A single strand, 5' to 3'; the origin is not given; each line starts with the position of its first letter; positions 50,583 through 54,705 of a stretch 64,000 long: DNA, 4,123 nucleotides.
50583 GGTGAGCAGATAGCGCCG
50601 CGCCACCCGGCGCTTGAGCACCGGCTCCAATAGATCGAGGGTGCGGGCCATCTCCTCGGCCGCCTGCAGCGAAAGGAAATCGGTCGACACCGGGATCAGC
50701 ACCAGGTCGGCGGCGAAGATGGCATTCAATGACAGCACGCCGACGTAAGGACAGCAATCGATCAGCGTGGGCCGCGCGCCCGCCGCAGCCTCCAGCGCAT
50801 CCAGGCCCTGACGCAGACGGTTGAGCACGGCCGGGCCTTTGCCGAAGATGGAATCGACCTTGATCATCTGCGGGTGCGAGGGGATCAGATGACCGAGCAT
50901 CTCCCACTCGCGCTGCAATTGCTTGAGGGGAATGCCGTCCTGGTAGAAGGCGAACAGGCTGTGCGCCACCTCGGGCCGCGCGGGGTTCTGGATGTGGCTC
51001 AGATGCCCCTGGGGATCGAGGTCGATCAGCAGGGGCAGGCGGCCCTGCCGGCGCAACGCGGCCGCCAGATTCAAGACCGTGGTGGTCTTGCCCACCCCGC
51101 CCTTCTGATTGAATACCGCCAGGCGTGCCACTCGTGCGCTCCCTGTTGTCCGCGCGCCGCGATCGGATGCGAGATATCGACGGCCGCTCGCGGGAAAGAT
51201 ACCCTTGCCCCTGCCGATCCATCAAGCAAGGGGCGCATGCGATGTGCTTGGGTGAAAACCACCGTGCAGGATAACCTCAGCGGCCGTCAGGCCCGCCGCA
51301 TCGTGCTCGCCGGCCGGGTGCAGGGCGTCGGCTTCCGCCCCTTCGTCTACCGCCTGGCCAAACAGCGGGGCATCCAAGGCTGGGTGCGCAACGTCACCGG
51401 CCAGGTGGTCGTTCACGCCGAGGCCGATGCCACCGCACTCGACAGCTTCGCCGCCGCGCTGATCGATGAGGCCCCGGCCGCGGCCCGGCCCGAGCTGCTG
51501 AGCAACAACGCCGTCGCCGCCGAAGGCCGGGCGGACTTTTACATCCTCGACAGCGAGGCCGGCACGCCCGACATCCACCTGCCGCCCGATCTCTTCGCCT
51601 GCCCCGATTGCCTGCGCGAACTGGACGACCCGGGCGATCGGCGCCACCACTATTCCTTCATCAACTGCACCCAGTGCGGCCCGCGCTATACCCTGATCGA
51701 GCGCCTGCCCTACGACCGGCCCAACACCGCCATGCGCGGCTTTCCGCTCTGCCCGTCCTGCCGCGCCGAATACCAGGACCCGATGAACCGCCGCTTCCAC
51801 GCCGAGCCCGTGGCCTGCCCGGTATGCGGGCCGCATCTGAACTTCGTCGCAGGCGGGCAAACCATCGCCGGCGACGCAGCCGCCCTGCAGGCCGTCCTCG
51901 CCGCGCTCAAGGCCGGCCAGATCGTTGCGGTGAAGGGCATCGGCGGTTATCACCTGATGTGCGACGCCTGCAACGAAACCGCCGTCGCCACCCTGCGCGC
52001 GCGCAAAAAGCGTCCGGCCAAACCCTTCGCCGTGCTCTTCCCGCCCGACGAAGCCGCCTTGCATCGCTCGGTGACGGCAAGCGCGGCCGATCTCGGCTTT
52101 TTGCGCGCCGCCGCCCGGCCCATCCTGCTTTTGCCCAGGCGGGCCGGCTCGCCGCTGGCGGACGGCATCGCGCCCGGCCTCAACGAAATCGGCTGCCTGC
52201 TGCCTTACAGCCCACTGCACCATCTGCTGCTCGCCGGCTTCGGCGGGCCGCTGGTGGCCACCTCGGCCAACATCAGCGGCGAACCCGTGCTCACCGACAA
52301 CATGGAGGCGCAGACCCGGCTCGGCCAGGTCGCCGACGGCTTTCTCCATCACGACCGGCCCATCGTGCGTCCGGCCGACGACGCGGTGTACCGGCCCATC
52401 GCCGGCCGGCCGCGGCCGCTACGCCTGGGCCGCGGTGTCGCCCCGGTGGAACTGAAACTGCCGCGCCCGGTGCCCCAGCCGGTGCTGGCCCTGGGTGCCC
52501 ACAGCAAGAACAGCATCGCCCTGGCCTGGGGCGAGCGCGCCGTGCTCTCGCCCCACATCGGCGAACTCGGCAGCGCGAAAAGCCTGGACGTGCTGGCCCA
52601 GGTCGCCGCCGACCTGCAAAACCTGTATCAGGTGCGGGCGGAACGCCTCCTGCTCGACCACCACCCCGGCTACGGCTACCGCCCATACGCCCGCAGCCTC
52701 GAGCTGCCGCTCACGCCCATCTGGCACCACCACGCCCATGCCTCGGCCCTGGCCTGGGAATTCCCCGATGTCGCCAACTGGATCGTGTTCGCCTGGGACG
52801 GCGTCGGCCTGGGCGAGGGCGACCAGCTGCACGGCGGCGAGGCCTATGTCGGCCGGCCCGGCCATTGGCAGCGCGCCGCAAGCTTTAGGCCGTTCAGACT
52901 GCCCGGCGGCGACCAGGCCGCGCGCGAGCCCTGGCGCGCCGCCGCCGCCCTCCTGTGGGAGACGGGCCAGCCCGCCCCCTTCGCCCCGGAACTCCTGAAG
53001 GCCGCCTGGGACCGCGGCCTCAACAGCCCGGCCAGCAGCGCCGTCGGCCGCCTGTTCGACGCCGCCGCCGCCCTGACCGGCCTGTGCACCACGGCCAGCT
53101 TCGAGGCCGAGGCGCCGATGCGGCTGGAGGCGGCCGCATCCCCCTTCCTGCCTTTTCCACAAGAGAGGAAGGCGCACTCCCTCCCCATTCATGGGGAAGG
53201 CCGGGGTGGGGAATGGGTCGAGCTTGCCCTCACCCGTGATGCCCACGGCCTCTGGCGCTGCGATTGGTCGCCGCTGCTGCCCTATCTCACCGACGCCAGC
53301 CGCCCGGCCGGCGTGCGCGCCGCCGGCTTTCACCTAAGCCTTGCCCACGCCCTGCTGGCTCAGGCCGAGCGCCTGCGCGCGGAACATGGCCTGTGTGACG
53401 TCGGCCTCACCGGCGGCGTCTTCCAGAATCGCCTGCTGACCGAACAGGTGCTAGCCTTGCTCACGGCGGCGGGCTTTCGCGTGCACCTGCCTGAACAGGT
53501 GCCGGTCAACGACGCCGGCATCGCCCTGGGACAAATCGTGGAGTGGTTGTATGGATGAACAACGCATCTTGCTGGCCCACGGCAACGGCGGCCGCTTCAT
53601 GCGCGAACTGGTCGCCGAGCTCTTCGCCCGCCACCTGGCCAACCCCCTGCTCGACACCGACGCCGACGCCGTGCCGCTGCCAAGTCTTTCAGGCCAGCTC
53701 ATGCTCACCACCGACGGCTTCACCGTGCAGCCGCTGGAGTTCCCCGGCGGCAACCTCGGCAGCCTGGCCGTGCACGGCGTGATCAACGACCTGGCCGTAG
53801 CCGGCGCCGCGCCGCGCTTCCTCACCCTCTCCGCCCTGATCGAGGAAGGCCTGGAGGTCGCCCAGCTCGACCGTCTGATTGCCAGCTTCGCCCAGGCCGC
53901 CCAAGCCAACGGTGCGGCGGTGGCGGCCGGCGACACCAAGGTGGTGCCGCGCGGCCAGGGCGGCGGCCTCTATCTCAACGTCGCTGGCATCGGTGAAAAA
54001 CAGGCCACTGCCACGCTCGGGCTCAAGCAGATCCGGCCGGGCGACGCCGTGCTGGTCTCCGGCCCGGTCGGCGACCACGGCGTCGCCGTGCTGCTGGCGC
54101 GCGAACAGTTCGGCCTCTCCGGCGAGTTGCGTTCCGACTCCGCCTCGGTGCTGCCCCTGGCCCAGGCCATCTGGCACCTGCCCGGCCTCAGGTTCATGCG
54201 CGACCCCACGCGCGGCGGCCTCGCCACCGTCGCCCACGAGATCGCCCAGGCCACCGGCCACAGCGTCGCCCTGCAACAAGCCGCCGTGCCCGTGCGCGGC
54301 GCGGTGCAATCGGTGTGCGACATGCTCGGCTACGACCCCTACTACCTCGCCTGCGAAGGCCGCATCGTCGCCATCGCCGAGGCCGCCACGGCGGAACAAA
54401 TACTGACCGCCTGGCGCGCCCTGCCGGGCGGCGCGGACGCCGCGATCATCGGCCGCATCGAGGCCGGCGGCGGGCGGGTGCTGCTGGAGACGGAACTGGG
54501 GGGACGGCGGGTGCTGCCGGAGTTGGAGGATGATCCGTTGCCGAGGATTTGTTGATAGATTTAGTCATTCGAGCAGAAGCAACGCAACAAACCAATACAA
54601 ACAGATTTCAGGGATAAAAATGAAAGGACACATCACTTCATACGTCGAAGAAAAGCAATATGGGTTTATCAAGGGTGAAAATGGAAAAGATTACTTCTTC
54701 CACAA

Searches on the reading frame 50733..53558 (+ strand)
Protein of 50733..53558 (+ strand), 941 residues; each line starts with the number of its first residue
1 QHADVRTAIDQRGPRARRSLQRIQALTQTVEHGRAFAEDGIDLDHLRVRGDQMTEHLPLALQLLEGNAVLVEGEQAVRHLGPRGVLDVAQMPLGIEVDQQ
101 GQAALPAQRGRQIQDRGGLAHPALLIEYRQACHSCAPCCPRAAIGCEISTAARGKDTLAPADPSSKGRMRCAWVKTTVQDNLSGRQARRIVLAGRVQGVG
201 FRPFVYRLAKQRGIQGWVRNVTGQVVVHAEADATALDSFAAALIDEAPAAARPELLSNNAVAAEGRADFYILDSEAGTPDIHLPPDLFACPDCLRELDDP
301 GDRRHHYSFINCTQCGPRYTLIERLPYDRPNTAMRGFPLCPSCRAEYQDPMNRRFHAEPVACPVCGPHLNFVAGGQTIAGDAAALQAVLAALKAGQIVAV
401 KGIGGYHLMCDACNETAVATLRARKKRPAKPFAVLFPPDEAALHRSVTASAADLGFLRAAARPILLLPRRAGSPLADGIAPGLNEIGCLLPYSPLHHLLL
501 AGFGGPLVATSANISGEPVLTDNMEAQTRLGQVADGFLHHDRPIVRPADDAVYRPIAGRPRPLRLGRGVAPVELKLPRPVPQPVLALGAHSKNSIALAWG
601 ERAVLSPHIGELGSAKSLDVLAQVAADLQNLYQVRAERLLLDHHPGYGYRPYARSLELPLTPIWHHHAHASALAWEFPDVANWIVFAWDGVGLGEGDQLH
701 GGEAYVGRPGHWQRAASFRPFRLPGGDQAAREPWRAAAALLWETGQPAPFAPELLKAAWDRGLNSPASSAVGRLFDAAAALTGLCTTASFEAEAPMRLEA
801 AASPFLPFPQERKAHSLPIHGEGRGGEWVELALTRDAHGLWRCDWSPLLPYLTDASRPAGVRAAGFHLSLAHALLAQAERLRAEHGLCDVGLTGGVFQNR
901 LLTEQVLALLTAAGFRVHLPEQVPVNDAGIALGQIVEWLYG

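Call 95: search_protein_families(library=pfam, proteins=[window:50733-53558:+], max_evalue=0.00001)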
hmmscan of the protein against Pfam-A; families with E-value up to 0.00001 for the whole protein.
window:50733-53558:+ (941 aa): 5 families
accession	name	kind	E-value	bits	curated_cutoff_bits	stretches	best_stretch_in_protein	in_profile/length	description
PF22521.2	HypF_C_2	-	2.2e-59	201.6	27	1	686-934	2-241/241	Carbamoyltransferase, Kae1-like Domain, second subdomain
PF01300.24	Sua5_yciO_yrdC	-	1.4e-41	142.3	25.1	1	391-566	2-178/178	Telomere recombination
PF07503.17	zf-HYPF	-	1.7e-29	101.8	23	2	290-322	2-34/34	HypF finger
PF17788.7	HypF_C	-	2.4e-25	89.5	23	1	582-676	4-99/99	HypF Kae1-like domain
PF00708.24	Acylphosphatase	-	2.9e-15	56.7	22.5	1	189-252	2-65/85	Acylphosphatase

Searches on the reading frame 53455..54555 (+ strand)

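Call 95: search_protein_families(library=pfam, proteins=[window:53455-54555:+], max_evalue=0.00001)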
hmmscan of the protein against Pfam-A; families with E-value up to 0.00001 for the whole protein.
window:53455-54555:+ (366 aa): 2 families
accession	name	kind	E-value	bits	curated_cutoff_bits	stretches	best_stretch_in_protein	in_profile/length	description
PF02769.27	AIRS_C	-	5.6e-19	69.3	23.1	1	194-340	1-150/156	AIR synthase related protein, C-terminal domain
PF00586.29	AIRS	-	2.6e-15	57.2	24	1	79-180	12-110/112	AIR synthase related protein, N-terminal domain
